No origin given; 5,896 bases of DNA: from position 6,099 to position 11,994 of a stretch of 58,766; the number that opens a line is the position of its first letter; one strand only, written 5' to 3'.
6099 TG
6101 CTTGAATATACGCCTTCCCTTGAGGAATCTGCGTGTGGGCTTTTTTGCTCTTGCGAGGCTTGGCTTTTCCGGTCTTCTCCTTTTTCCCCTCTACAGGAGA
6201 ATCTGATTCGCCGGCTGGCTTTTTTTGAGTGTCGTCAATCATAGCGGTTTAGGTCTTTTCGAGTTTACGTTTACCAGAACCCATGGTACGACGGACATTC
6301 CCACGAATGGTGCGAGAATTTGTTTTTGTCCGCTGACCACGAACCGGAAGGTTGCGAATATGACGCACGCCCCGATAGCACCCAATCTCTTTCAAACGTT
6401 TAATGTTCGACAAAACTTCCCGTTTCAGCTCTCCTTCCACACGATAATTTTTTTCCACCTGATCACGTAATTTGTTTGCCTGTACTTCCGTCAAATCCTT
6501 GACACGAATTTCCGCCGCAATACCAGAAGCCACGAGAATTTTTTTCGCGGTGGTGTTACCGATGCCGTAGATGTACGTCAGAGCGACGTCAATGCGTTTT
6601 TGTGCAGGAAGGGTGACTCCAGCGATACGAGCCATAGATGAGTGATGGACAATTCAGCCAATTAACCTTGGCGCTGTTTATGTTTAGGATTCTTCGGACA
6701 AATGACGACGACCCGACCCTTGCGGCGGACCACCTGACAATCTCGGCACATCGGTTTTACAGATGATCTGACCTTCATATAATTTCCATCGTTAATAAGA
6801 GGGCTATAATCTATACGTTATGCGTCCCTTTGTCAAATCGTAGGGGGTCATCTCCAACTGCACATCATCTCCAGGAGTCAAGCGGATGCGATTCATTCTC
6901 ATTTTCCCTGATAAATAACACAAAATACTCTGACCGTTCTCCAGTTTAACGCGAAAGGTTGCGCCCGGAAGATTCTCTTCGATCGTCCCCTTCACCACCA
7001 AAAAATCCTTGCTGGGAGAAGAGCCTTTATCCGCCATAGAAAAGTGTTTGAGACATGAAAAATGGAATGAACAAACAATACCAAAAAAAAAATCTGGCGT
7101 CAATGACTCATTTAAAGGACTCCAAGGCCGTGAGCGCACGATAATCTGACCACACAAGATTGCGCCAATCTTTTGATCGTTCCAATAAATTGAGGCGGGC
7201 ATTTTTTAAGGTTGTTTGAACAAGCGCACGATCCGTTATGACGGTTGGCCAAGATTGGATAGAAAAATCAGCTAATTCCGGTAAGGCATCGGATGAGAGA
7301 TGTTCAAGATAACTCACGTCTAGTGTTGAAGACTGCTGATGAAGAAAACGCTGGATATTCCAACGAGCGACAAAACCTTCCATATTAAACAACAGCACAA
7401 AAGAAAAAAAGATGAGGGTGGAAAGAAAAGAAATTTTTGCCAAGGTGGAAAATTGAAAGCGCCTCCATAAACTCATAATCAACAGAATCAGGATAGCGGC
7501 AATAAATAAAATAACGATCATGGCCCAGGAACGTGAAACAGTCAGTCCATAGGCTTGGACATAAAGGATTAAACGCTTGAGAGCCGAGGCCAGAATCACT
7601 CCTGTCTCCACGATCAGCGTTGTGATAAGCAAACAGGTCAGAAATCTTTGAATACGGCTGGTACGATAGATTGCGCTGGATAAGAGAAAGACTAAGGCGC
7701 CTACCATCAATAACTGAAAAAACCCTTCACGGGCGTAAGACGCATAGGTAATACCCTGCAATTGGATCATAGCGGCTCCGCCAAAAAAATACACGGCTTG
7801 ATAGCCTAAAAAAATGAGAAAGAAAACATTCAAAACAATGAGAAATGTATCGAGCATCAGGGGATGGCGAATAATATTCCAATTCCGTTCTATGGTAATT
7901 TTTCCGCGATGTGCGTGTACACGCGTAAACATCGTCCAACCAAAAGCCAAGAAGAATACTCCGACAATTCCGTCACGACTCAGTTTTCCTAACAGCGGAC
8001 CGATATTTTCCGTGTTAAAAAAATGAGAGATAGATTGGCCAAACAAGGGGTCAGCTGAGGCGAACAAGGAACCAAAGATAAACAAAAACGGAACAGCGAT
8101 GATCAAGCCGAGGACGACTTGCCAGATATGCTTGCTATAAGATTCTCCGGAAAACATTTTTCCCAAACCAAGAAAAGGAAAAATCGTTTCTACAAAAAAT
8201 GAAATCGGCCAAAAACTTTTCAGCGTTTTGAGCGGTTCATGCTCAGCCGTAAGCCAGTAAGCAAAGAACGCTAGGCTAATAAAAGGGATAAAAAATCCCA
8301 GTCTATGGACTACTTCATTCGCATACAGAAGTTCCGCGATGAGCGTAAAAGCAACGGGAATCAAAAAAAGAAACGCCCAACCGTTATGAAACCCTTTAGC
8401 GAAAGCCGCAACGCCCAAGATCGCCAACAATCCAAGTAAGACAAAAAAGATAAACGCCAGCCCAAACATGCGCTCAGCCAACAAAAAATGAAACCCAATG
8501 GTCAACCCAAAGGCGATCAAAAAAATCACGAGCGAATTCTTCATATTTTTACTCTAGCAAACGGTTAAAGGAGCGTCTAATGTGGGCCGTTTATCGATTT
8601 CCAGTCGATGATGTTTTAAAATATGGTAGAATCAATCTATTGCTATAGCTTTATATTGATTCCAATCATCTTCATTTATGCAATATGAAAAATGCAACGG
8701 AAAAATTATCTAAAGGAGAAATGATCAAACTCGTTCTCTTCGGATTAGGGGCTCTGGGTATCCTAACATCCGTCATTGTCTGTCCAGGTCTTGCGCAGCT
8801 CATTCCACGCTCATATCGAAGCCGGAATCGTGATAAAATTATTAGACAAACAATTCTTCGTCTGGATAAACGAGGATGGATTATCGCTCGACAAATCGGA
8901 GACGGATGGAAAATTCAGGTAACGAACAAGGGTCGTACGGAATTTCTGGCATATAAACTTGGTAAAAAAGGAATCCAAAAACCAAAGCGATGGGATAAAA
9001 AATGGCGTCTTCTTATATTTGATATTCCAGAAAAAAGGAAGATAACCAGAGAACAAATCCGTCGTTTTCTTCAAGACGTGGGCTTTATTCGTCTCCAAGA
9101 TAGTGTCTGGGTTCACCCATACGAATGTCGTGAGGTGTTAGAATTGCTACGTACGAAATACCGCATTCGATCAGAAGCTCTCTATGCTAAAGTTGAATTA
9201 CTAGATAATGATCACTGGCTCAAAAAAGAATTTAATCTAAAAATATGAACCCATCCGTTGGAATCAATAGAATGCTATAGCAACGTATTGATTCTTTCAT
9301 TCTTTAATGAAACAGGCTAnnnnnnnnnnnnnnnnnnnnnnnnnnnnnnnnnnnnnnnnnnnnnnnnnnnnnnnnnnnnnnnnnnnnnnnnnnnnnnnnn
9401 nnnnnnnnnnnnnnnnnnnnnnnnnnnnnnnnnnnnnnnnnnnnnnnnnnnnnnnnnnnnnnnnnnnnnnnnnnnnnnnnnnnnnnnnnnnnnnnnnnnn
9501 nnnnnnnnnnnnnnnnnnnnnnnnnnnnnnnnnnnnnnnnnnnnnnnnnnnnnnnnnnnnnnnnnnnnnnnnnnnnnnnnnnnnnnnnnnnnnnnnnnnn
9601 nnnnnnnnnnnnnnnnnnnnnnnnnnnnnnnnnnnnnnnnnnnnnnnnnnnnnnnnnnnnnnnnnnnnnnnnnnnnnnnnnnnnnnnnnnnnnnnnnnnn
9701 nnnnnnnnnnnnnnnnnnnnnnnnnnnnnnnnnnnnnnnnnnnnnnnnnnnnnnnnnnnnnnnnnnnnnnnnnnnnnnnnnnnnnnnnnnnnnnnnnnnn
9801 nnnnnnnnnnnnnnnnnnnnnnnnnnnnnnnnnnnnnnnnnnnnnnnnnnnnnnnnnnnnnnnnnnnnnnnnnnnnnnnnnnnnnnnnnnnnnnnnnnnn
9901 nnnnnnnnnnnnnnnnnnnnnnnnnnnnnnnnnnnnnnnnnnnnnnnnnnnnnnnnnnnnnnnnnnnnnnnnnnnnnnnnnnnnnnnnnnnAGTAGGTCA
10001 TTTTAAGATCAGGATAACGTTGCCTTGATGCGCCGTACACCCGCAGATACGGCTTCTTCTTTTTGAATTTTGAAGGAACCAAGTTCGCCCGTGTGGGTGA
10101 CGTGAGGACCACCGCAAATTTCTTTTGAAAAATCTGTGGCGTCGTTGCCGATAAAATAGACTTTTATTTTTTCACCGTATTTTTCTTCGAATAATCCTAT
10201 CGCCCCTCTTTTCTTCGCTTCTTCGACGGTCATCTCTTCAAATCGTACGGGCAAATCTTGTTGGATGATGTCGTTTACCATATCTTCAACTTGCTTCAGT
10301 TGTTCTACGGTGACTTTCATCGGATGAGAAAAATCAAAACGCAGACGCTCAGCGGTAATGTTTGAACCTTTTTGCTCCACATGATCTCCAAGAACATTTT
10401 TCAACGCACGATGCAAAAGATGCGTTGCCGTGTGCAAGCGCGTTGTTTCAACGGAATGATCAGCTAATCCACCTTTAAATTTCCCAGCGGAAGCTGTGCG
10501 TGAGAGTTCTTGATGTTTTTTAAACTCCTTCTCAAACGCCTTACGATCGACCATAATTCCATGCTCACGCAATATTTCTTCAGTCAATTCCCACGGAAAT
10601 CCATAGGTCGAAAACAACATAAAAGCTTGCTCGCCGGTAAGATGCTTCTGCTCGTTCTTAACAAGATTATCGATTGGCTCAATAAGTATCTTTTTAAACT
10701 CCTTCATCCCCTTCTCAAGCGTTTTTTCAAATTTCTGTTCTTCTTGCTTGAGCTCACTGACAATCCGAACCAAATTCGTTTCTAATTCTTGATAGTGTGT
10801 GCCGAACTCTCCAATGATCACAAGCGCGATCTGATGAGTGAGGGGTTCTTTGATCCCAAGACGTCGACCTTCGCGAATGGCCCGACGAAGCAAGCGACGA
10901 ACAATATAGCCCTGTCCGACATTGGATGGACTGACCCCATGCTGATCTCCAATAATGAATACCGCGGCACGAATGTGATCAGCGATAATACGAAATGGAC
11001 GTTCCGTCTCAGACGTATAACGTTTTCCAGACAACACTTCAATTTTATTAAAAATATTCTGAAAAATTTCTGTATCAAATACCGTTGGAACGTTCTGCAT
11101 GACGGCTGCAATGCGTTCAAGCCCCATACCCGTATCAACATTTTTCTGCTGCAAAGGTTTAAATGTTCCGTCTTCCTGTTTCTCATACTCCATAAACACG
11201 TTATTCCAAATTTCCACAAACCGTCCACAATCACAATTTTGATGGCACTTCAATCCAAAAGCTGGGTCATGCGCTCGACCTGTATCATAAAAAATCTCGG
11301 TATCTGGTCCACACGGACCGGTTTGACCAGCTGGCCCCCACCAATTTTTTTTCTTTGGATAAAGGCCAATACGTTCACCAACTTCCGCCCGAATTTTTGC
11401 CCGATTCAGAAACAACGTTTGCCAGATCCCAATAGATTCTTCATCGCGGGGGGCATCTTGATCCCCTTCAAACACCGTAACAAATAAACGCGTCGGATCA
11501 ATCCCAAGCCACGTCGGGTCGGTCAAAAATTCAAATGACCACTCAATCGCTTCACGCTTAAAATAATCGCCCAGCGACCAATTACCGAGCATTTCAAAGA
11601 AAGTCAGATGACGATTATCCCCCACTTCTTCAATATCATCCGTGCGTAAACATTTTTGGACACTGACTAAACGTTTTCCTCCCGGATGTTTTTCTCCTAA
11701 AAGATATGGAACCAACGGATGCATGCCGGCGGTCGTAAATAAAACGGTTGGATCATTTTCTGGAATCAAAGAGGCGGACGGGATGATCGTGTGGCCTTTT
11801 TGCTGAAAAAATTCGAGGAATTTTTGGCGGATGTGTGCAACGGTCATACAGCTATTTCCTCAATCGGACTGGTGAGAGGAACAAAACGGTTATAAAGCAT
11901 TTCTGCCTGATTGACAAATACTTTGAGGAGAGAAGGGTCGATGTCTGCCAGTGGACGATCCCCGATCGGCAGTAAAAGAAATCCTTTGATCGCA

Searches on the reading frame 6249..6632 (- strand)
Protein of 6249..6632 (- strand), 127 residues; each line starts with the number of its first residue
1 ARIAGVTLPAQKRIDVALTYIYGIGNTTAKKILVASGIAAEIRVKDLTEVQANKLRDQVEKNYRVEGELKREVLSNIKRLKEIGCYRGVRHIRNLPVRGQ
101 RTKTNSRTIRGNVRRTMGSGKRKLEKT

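Call 81: search_protein_families(library=pfam, proteins=[window:6249-6632:-], max_evalue=0.00001)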
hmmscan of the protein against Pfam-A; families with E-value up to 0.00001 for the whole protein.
window:6249-6632:- (127 aa): 1 family
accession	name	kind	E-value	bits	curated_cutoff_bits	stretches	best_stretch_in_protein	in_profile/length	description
PF00416.27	Ribosomal_S13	-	2.7e-31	109.1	31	1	2-108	1-128/128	Ribosomal protein S13/S18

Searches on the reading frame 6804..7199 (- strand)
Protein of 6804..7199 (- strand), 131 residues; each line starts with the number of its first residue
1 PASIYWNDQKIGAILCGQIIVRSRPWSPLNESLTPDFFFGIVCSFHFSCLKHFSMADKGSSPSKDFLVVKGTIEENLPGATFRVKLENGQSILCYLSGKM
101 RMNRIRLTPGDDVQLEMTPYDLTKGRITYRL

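Call 81: search_protein_families(library=pfam, proteins=[window:6804-7199:-], max_evalue=0.00001)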
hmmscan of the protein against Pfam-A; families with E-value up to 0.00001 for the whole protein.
window:6804-7199:- (131 aa): 1 family
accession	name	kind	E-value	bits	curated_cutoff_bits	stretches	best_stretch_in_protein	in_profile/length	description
PF01176.25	eIF-1a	-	3.1e-22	78.4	30.2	1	69-130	3-64/64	Translation initiation factor 1A / IF-1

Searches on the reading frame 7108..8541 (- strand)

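Call 81: search_protein_families(library=pfam, proteins=[window:7108-8541:-], max_evalue=0.00001)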
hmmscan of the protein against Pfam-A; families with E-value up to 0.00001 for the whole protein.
window:7108-8541:- (477 aa): 1 family
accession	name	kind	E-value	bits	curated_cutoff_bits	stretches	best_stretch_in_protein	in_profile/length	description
PF13687.11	DUF4153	-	1.5e-57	195.9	27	1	61-425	2-372/373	Domain of unknown function (DUF4153)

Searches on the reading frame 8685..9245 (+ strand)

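Call 82: search_protein_families(library=pfam, proteins=[window:8685-9245:+], max_evalue=0.00001)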
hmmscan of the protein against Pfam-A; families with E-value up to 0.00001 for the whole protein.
window:8685-9245:+ (187 aa): 1 family
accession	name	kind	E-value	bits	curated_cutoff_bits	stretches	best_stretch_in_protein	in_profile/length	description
PF20803.2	PaaX_M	-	4.2e-19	68.8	24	1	101-170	2-71/83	PaaX protein central Cas2-like domain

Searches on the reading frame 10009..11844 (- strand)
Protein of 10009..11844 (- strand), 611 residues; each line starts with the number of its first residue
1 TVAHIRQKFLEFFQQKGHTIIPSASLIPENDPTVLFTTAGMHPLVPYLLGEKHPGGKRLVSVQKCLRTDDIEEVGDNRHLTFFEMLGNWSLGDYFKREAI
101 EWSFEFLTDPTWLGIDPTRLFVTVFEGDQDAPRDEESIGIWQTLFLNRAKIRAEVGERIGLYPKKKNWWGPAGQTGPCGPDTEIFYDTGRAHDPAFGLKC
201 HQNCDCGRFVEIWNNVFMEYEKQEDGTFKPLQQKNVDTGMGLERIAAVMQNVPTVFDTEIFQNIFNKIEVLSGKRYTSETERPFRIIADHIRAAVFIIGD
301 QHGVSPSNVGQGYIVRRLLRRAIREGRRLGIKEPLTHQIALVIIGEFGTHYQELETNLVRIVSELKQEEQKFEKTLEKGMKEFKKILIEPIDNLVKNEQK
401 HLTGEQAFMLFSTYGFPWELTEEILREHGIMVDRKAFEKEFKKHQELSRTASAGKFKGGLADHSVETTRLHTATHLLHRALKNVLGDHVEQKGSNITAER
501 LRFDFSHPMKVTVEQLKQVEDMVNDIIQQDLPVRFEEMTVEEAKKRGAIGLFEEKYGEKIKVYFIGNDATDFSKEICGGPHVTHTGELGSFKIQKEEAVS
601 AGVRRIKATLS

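Call 82: search_protein_families(library=pfam, proteins=[window:10009-11844:-], max_evalue=0.00001)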
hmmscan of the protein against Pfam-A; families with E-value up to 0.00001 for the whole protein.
window:10009-11844:- (611 aa): 2 families
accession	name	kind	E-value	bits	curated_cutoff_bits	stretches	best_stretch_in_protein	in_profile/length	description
PF01411.24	tRNA-synt_2c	-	1.8e-142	476.2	30.3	1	5-457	2-437/552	tRNA synthetases class II (A)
PF07973.19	tRNA_SAD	-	2.6e-16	59.7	24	1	560-606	1-43/44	Threonyl and Alanyl tRNA synthetase second additional domain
